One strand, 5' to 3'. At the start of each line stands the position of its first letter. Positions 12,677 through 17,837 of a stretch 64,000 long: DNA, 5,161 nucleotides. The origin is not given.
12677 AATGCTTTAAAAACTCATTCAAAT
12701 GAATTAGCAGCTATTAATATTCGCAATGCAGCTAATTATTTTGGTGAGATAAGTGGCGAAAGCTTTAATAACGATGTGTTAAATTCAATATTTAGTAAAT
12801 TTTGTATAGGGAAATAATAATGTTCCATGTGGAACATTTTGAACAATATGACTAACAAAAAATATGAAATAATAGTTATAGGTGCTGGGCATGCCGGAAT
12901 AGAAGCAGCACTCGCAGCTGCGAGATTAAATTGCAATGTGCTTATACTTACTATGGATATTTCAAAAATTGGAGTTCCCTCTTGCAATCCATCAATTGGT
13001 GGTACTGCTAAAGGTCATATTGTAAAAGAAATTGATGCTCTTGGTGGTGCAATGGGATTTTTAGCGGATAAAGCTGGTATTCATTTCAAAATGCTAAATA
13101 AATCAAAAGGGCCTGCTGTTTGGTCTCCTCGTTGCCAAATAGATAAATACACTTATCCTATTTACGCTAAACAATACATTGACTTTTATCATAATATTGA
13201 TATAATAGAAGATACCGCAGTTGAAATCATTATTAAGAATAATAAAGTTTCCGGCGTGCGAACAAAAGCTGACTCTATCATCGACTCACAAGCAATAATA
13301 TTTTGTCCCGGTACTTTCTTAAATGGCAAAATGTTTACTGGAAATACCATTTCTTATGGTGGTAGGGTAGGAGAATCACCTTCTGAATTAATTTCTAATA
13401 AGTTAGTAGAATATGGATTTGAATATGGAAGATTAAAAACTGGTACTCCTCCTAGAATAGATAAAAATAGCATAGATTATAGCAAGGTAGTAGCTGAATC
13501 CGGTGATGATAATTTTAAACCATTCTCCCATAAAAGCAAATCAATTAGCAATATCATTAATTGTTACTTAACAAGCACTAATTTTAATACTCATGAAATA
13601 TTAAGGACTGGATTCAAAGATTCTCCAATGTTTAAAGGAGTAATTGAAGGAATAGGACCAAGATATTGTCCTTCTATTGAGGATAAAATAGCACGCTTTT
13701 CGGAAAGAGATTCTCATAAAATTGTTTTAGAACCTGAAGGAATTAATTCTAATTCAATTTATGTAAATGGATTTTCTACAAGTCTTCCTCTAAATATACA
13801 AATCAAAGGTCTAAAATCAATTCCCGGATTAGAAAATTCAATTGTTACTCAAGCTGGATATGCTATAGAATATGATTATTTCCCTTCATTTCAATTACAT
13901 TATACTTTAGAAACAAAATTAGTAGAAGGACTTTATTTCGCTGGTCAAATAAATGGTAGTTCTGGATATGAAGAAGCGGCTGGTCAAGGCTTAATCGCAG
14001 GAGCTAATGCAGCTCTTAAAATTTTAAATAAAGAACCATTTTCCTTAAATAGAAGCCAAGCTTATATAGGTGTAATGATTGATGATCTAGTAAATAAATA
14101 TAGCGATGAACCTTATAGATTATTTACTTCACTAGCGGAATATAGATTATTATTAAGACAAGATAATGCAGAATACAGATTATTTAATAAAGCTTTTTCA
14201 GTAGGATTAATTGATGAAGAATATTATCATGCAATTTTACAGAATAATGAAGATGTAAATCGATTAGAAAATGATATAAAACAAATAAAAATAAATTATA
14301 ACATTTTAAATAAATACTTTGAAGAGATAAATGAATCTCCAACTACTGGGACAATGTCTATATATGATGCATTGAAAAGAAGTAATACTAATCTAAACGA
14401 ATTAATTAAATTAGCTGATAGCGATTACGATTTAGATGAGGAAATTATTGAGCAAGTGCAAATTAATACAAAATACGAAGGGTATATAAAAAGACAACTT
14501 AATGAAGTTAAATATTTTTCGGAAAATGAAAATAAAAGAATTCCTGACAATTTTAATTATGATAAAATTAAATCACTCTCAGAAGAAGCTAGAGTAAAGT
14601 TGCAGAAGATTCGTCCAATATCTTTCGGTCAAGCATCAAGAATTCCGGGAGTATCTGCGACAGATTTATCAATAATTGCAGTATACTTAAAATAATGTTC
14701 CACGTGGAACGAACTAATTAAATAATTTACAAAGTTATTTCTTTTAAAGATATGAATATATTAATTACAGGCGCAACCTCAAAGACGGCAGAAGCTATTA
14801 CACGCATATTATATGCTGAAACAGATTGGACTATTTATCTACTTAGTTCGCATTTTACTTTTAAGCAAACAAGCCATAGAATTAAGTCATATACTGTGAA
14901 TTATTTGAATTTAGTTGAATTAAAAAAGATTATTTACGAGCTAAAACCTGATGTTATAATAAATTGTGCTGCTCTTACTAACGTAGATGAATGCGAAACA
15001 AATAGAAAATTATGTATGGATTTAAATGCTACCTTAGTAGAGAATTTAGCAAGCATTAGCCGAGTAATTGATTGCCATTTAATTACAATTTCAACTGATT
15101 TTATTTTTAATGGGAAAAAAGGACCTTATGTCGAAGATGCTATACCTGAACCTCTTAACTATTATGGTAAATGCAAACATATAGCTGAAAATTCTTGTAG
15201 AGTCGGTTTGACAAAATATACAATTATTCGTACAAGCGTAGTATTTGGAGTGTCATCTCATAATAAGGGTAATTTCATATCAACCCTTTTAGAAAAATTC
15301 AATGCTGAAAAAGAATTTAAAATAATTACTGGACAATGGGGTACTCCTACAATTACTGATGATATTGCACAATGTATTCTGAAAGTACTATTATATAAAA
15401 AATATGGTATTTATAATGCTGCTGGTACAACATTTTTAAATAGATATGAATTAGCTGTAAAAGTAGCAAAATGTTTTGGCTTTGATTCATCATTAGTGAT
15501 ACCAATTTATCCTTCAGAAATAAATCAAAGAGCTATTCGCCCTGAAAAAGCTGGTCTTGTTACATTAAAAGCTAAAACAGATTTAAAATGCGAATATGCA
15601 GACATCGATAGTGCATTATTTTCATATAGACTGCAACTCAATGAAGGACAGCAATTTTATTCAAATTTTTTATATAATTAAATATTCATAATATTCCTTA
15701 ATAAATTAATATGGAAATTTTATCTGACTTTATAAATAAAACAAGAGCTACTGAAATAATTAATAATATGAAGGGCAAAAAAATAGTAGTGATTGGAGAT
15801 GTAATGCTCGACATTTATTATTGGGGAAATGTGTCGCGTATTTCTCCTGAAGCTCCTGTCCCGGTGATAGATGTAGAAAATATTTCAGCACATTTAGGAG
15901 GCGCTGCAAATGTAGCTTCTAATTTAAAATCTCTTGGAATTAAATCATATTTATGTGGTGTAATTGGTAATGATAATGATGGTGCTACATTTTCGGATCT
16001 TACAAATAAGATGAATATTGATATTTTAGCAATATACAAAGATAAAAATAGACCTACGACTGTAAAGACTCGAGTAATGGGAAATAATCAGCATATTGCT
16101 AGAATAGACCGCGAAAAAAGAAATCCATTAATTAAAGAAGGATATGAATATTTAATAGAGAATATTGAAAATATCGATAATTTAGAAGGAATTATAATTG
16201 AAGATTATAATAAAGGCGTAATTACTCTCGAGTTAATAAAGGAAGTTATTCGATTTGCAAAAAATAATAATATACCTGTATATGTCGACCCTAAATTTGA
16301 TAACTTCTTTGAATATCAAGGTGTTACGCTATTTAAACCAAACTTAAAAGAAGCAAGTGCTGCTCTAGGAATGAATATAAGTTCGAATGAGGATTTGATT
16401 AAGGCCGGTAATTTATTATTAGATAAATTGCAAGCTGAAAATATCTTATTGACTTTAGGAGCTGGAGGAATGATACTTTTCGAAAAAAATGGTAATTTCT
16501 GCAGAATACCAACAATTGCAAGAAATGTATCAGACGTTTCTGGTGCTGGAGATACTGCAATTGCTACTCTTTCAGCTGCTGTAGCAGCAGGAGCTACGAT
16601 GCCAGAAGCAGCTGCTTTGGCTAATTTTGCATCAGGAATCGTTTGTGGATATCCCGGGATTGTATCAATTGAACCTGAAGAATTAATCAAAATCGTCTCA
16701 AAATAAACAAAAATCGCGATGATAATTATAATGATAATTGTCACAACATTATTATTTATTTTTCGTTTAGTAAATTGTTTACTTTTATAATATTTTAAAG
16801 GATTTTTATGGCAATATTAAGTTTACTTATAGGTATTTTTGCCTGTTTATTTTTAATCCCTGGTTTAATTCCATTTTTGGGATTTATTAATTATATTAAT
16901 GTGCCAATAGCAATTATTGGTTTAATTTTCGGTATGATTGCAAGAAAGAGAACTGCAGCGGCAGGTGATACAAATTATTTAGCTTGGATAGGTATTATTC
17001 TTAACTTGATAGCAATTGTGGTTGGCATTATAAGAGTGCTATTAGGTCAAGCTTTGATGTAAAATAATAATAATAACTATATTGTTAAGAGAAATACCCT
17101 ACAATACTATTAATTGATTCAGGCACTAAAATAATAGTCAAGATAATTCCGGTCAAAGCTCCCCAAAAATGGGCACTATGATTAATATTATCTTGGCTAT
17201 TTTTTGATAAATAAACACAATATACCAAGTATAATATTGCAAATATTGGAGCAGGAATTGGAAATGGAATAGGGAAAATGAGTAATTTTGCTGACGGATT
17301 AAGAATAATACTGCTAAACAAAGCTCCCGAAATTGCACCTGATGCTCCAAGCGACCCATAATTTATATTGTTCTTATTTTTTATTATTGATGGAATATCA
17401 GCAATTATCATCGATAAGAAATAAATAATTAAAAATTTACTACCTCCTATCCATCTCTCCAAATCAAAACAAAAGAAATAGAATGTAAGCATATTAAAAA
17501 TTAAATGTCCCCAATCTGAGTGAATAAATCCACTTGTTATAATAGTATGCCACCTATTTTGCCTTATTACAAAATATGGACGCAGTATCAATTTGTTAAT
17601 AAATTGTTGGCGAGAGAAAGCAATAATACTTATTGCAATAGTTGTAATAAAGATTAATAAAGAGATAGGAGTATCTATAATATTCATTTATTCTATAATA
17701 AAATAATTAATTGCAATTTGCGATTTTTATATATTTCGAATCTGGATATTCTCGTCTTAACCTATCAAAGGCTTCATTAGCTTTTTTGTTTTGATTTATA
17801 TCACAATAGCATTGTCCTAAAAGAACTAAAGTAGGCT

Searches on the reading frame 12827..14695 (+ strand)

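Call 52: search_protein_families(library=pfam, proteins=[window:12827-14695:+], max_evalue=0.0001)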
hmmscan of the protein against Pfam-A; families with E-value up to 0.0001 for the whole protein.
window:12827-14695:+ (622 aa): 4 families
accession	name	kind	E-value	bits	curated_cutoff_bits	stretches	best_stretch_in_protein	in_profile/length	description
PF01134.28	GIDA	-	5.6e-150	500.2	22.1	1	15-403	2-391/391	Glucose inhibited division protein A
PF13932.14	SAM_GIDA_C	-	1.3e-21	76.5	27.1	1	564-617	3-56/57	tRNA modifying enzyme MnmG/GidA C-terminal helical bundle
PF21680.2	GIDA_C_1st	-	1.1e-14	55.4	24.7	1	464-557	1-95/96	tRNA modifying enzyme MnmG/GidA C-terminal helical domain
PF07992.20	Pyr_redox_2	-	7.3e-06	26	26.1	1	13-162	1-108/291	Pyridine nucleotide-disulphide oxidoreductase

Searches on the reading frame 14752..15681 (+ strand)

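Call 71: search_protein_families(library=pfam, proteins=[window:14752-15681:+], max_evalue=0.0001)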
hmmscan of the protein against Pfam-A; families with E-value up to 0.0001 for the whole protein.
window:14752-15681:+ (309 aa): 4 families
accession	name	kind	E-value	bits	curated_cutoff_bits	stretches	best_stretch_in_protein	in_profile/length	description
PF04321.23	RmlD_sub_bind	-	5e-58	196.9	27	1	1-284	1-273/287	RmlD substrate binding domain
PF01370.27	Epimerase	-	3.9e-19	69.4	20.9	1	3-223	1-239/240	NAD dependent epimerase/dehydratase family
PF16363.11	GDP_Man_Dehyd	-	4.7e-07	30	27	1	41-168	51-184/332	GDP-mannose 4,6 dehydratase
PF02719.21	Polysacc_synt_2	-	3.8e-06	26.8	20.2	1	19-149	27-149/293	Polysaccharide biosynthesis protein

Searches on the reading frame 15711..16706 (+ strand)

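Call 71: search_protein_families(library=pfam, proteins=[window:15711-16706:+], max_evalue=0.0001)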
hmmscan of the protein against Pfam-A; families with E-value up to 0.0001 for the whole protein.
window:15711-16706:+ (331 aa): 2 families
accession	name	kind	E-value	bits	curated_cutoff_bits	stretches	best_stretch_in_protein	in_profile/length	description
PF00294.29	PfkB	-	4.3e-46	158.1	25.8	1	23-319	2-297/302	pfkB family carbohydrate kinase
PF08543.17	Phos_pyr_kin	-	1.7e-07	31.3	27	1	205-304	120-224/246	Phosphomethylpyrimidine kinase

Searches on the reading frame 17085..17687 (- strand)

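Call 71: search_protein_families(library=pfam, proteins=[window:17085-17687:-], max_evalue=0.0001)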
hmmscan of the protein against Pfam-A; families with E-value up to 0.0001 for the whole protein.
window:17085-17687:- (200 aa): 1 family
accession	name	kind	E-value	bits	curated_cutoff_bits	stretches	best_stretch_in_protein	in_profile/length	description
PF01694.28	Rhomboid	-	7.1e-29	101.3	22.6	1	44-189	2-142/143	Rhomboid domain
